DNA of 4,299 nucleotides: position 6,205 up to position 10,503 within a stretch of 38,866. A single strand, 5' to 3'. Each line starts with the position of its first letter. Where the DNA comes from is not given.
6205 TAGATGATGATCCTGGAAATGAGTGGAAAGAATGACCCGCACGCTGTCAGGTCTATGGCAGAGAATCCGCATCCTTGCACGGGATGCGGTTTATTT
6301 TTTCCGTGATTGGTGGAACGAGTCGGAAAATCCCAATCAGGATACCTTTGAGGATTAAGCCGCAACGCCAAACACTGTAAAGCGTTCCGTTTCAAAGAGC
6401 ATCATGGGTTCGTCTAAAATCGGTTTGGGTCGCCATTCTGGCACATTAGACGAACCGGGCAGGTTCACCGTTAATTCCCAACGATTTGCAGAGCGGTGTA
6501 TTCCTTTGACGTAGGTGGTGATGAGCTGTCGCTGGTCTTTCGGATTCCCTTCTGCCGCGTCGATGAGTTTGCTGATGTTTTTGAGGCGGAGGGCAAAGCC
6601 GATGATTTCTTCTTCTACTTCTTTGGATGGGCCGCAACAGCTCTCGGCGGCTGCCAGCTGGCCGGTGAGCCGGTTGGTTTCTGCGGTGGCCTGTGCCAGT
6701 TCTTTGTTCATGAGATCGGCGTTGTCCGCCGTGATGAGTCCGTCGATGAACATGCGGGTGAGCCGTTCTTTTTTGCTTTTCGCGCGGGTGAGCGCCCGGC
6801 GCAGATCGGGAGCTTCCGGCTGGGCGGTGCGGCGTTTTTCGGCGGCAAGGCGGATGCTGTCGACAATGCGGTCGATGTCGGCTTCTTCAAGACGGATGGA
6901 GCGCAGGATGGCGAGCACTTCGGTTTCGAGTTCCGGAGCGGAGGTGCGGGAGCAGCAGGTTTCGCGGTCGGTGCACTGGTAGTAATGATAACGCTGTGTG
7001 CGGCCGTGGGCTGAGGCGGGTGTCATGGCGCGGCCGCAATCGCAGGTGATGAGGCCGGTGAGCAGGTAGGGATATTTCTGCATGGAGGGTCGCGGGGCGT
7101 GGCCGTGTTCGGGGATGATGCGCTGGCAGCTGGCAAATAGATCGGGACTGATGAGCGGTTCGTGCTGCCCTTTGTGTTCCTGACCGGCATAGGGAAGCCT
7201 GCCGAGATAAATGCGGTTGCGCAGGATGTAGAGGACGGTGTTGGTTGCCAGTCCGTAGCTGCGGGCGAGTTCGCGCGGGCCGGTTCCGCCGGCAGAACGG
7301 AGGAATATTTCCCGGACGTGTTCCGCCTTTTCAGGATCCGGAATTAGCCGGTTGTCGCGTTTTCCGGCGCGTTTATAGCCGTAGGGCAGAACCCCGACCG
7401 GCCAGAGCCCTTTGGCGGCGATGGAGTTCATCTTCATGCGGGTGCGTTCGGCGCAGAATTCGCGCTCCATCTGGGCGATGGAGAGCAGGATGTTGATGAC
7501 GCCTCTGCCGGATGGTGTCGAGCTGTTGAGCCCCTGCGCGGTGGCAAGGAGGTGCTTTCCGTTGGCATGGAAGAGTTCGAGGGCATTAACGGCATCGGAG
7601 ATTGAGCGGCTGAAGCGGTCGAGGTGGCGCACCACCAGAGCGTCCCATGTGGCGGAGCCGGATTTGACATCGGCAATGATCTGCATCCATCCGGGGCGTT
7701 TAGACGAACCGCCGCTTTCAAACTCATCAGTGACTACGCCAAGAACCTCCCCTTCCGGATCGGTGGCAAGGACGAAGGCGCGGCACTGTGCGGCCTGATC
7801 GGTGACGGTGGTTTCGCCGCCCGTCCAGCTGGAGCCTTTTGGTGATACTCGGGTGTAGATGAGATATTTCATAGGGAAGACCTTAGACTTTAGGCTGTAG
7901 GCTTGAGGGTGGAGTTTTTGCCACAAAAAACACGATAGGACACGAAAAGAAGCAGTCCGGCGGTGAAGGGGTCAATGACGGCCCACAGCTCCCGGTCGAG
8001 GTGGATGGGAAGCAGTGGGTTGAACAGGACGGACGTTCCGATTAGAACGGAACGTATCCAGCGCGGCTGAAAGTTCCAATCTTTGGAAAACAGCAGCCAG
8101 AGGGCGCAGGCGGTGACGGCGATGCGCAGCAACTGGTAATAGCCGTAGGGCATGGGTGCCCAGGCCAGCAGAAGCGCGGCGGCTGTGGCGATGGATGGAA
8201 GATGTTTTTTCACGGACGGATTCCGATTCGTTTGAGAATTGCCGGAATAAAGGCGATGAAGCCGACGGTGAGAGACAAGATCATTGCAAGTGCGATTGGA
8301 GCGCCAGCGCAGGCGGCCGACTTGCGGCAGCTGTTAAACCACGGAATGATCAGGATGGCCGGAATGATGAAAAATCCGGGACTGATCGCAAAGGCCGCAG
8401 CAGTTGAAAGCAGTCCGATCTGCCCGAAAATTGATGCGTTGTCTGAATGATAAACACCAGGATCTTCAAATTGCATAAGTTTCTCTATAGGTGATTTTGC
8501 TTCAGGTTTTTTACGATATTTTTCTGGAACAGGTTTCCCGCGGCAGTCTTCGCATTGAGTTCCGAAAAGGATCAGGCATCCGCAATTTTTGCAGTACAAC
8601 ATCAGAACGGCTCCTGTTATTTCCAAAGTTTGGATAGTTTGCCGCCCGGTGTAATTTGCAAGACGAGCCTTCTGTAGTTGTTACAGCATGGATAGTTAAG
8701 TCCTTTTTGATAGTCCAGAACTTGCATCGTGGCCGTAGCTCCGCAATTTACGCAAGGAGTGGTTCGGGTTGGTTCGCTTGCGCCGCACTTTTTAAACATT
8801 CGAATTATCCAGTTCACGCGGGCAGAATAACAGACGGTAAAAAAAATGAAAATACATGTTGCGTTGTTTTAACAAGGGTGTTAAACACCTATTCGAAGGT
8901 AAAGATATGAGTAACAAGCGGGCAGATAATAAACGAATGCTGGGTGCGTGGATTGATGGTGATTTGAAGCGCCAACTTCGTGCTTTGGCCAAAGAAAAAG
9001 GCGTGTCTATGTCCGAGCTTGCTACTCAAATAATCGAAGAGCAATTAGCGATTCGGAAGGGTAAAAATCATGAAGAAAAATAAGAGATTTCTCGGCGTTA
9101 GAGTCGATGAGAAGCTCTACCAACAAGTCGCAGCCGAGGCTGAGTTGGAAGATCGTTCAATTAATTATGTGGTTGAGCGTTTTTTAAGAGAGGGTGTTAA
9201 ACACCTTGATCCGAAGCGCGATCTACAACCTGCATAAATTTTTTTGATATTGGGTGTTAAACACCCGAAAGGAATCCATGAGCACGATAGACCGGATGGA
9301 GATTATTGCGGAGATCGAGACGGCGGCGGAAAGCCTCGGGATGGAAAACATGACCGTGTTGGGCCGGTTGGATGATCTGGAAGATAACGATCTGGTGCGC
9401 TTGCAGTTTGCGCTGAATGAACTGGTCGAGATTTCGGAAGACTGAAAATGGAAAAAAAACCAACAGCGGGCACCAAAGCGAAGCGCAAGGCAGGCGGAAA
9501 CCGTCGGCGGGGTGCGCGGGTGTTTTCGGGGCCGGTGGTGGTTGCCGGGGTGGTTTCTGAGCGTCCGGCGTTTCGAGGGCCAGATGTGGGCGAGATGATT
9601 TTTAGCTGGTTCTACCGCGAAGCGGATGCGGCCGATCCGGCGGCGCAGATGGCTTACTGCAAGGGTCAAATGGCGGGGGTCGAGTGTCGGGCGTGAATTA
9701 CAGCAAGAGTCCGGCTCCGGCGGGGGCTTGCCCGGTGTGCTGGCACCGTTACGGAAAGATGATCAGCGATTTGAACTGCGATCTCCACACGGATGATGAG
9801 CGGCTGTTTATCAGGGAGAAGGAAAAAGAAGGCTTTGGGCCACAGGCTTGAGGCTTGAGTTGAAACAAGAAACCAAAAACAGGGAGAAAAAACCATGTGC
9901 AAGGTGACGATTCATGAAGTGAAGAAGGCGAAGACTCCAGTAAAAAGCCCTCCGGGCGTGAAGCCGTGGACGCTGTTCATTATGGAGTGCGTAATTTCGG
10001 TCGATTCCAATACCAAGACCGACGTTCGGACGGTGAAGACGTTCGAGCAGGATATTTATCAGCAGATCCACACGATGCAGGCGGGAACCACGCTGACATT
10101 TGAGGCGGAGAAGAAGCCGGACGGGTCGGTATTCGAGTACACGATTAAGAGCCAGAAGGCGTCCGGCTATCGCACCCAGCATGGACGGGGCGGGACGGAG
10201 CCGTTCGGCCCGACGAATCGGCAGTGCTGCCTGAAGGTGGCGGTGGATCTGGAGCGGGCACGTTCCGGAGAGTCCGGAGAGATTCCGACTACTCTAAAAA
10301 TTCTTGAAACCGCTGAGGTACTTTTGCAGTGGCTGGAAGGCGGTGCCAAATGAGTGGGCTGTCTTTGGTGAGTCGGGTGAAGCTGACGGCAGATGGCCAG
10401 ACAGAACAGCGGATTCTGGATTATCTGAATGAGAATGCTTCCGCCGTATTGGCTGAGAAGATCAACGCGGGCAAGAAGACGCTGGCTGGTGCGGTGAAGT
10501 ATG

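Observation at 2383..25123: Identical 14-mer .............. upstream of three late transcription units: candidate late promoter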

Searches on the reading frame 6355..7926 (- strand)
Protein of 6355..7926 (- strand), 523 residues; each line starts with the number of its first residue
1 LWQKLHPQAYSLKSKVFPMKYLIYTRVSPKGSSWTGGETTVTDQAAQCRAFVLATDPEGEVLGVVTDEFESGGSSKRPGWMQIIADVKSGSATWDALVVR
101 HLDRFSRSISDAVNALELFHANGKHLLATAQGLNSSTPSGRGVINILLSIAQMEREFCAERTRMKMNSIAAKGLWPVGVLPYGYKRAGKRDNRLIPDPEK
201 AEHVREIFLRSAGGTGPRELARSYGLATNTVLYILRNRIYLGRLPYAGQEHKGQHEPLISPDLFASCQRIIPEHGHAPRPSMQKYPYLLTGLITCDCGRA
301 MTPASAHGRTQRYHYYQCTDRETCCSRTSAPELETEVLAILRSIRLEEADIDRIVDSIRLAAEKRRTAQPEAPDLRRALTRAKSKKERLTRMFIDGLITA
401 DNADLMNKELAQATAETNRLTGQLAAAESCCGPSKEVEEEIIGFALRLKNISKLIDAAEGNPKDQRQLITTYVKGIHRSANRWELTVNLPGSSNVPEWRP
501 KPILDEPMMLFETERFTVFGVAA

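Call 32: search_protein_families(library=pfam, proteins=[window:6355-7926:-], max_evalue=0.01)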
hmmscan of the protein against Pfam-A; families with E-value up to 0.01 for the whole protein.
window:6355-7926:- (523 aa): 3 families
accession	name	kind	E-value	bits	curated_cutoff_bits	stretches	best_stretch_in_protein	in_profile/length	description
PF00239.26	Resolvase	-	2.5e-26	93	23.3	1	23-174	3-144/145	Resolvase, N terminal domain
PF13408.12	Zn_ribbon_recom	-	2.9e-08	34.4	25.3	1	288-339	1-55/58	Recombinase zinc beta ribbon domain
PF07508.19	Recombinase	-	5.7e-08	33.4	21.1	1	198-271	1-99/102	Recombinase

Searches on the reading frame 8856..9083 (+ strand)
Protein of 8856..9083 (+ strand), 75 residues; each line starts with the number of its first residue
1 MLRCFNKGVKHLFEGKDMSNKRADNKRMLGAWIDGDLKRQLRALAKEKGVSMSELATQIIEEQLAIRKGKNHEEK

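Call 19: search_protein_families(library=pfam, proteins=[window:8856-9083:+], max_evalue=0.01)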
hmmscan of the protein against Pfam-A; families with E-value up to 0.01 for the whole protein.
window:8856-9083:+ (75 aa): 3 families
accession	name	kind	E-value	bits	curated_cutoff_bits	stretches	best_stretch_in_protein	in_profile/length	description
PF22513.2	FitA-like_RHH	-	0.00014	22.2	27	1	33-63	8-38/39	Antitoxin FitA-like, ribbon-helix-helix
PF20605.4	Antitox_RHH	-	0.0003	21.3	27.2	1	25-56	3-34/50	Antitoxin-like ribbon-helix-helix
PF07878.17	RHH_5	-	0.0015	18.7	26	1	36-64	11-39/43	CopG-like RHH_1 or ribbon-helix-helix domain, RHH_5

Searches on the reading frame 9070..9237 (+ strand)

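Call 19: search_protein_families(library=pfam, proteins=[window:9070-9237:+], max_evalue=0.01)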
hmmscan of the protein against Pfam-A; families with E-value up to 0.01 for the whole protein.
window:9070-9237:+ (55 aa): 3 families
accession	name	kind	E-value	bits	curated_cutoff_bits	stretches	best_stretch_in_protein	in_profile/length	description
PF11903.14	ParD_like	-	0.00074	19.9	23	1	10-40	4-34/73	ParD-like antitoxin of type II bacterial toxin-antitoxin system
PF01402.27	RHH_1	-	0.0031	17.8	20.5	1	9-43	3-37/39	Ribbon-helix-helix protein, copG family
PF05534.18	HicB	-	0.0083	16.5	21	1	9-37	21-49/51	HicB family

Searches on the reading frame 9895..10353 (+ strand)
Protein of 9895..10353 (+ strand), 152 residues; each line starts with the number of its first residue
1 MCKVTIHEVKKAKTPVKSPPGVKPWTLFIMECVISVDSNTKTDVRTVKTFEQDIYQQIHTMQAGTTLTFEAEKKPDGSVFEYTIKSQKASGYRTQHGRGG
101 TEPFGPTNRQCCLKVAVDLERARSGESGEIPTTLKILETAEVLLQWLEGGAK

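Call 19: search_protein_families(library=pfam, proteins=[window:9895-10353:+], max_evalue=0.01)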
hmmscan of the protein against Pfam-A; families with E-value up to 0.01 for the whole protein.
window:9895-10353:+ (152 aa): 0 families

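Call 98: search_protein_families(library=phrogs, proteins=[window:9895-10353:+], max_evalue=0.01)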
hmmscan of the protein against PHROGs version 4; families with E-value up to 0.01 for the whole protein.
window:9895-10353:+ (152 aa): 0 families
